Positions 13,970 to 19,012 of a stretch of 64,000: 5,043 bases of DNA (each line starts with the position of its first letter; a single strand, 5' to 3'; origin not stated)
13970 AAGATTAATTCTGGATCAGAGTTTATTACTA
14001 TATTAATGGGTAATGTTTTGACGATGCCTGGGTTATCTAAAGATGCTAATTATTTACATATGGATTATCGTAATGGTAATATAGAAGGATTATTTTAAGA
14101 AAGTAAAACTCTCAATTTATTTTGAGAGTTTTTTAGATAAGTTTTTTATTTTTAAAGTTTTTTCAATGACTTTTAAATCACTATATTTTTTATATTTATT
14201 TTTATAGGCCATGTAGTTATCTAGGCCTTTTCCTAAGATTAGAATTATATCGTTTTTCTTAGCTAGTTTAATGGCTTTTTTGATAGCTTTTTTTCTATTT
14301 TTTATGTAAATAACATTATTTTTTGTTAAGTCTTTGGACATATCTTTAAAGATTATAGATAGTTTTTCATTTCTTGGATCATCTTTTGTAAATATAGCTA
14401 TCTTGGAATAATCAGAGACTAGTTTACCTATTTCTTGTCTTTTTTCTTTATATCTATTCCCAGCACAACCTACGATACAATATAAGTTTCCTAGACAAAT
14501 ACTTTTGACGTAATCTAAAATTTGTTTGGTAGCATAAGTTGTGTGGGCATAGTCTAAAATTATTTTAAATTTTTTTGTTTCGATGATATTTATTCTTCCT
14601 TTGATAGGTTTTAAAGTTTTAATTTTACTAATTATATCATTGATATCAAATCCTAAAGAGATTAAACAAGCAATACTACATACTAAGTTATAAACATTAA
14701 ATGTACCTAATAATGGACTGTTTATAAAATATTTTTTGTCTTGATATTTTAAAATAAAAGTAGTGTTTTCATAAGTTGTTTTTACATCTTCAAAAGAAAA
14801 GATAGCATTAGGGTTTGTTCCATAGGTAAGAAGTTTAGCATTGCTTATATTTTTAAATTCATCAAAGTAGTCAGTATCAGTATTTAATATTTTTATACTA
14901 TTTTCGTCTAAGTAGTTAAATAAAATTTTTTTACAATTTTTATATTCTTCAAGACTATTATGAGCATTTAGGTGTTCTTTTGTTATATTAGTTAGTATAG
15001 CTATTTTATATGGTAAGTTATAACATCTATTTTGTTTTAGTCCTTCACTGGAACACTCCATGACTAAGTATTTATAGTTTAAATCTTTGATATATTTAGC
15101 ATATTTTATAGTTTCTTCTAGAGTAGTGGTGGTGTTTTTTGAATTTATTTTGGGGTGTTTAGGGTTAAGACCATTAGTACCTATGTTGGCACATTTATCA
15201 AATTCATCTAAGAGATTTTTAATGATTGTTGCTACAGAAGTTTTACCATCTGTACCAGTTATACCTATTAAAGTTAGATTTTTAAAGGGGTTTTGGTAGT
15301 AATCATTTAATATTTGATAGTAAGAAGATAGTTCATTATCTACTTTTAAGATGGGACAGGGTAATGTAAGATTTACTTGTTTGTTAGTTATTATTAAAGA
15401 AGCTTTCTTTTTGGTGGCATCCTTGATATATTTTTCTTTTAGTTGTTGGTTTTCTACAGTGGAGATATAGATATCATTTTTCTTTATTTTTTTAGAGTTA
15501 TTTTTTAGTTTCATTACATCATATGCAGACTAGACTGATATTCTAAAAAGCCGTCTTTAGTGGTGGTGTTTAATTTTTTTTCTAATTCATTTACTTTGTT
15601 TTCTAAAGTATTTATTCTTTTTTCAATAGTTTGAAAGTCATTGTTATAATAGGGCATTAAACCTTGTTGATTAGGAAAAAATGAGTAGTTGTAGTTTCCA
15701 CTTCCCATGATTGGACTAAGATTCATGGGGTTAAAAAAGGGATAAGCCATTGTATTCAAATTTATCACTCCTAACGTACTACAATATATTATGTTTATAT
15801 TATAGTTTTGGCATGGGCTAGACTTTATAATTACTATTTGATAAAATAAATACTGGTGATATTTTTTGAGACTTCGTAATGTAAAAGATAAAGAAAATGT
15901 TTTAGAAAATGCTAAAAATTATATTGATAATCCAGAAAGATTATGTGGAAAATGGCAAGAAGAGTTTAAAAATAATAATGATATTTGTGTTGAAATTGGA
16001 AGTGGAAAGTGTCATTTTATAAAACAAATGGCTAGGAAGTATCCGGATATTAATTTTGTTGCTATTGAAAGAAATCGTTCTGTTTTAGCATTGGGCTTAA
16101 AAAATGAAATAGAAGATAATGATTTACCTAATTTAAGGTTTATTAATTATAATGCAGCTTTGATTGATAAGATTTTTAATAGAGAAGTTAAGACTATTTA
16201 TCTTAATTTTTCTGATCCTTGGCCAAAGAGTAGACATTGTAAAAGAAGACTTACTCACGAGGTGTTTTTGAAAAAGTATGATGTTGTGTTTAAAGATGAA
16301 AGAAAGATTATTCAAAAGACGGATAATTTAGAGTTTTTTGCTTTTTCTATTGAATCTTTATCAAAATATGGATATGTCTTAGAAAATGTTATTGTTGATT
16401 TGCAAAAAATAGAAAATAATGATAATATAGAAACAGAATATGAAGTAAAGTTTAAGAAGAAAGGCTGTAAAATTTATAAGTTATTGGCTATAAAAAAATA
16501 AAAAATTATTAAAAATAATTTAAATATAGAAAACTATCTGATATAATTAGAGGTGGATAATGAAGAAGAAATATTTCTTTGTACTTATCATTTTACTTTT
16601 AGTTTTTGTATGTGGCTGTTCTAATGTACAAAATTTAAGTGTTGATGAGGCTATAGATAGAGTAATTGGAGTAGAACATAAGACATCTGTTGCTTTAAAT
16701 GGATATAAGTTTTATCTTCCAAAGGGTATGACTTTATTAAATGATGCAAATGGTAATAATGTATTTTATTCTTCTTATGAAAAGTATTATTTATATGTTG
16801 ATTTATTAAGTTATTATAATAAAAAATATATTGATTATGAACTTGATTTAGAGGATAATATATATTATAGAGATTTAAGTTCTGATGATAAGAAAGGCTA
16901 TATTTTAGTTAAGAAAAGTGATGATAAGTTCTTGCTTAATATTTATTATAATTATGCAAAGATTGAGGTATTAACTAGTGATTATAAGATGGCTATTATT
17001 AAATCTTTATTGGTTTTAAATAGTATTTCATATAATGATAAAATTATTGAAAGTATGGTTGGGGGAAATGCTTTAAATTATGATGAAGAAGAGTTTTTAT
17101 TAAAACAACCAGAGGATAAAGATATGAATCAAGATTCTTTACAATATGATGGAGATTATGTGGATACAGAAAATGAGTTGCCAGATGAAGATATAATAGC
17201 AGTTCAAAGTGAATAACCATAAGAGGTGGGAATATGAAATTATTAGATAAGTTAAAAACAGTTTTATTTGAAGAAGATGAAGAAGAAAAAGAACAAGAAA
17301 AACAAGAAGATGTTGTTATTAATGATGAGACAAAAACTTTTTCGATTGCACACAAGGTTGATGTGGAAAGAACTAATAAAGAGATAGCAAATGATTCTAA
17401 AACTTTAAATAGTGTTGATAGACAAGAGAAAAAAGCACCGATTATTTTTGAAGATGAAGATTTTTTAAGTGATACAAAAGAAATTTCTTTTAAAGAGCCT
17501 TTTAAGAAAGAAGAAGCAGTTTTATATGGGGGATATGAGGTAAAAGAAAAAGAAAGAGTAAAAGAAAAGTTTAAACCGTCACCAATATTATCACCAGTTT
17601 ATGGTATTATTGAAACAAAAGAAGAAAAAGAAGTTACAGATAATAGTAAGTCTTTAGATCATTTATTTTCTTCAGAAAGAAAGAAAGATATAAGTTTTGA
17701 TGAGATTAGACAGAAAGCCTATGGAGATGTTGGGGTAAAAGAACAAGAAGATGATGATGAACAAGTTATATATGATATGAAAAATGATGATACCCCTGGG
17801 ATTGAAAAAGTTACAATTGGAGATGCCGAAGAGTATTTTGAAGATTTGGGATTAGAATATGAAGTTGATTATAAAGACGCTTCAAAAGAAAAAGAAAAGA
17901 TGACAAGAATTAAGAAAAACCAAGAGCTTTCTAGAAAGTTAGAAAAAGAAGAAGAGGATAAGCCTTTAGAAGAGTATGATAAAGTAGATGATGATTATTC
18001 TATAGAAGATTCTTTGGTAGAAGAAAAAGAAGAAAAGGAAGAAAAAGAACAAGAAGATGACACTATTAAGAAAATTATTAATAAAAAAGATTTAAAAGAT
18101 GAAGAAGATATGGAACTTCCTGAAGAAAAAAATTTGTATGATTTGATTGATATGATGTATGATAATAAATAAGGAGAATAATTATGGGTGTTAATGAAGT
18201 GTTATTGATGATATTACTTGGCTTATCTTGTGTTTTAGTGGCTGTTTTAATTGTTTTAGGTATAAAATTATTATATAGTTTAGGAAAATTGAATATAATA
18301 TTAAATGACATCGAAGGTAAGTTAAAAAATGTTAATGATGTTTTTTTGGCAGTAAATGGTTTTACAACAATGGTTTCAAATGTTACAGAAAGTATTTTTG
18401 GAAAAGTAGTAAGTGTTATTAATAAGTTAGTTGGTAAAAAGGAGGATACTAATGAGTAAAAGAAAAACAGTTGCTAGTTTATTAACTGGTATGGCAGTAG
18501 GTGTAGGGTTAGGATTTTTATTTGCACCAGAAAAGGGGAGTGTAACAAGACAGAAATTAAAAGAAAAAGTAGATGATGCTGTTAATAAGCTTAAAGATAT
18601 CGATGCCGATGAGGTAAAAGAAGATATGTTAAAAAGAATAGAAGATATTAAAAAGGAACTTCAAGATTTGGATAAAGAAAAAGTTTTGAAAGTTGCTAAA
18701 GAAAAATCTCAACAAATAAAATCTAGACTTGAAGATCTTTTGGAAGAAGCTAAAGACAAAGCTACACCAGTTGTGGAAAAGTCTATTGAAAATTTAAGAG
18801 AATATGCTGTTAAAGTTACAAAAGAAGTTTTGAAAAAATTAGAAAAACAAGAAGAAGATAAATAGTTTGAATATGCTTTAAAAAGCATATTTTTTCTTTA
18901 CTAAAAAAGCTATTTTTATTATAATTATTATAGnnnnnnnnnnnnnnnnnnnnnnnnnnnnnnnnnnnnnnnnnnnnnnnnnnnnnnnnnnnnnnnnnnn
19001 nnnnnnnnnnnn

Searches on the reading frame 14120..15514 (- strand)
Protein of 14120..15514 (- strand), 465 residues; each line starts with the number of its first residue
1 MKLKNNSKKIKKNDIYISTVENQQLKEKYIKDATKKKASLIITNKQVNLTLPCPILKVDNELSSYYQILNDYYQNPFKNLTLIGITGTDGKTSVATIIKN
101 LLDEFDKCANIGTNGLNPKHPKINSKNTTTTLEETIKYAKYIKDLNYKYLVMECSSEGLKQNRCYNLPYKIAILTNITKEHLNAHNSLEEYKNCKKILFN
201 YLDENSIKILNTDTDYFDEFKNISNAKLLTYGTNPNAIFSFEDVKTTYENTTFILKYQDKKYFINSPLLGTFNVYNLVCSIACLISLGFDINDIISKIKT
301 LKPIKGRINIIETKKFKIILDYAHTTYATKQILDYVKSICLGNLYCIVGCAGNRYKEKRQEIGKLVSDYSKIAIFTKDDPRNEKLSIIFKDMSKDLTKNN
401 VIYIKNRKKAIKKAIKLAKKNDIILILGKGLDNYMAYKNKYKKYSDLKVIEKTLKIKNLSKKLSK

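Call 84: search_protein_families(library=pfam, proteins=[window:14120-15514:-], max_evalue=0.0001)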
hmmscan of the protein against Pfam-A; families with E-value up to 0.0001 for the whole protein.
window:14120-15514:- (465 aa): 2 families
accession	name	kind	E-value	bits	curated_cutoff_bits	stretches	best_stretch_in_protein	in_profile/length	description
PF08245.18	Mur_ligase_M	-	1e-43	150.1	24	1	85-283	1-199/200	Mur ligase middle domain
PF02875.26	Mur_ligase_C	-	3.5e-24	86.5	28.4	1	306-430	1-127/127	Mur ligase, glutamate ligase domain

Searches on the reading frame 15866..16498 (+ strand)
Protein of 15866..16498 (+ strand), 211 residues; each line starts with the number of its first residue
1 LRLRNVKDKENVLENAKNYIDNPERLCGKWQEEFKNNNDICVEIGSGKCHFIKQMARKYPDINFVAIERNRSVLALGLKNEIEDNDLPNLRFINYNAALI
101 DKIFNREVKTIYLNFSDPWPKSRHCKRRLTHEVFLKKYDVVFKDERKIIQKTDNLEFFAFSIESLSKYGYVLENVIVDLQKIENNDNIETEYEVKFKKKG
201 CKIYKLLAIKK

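Call 84: search_protein_families(library=pfam, proteins=[window:15866-16498:+], max_evalue=0.0001)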
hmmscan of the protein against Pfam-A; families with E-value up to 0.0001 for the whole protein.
window:15866-16498:+ (211 aa): 1 family
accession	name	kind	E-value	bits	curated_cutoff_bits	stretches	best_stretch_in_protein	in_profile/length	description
PF02390.23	Methyltransf_4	-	4.5e-34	117.8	24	1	38-206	2-173/173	Putative methyltransferase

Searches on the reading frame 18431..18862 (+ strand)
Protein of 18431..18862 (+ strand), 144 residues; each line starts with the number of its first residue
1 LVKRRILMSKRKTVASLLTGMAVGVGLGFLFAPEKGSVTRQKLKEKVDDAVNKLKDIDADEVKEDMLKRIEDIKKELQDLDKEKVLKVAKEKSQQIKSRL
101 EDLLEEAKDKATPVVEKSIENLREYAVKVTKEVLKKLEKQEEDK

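Call 84: search_protein_families(library=pfam, proteins=[window:18431-18862:+], max_evalue=0.0001)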
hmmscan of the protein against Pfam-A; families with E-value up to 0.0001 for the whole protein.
window:18431-18862:+ (144 aa): 1 family
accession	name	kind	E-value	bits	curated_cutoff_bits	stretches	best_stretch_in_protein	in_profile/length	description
PF12732.12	YtxH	-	3.4e-14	53.4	37.5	1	15-111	2-70/71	YtxH-like protein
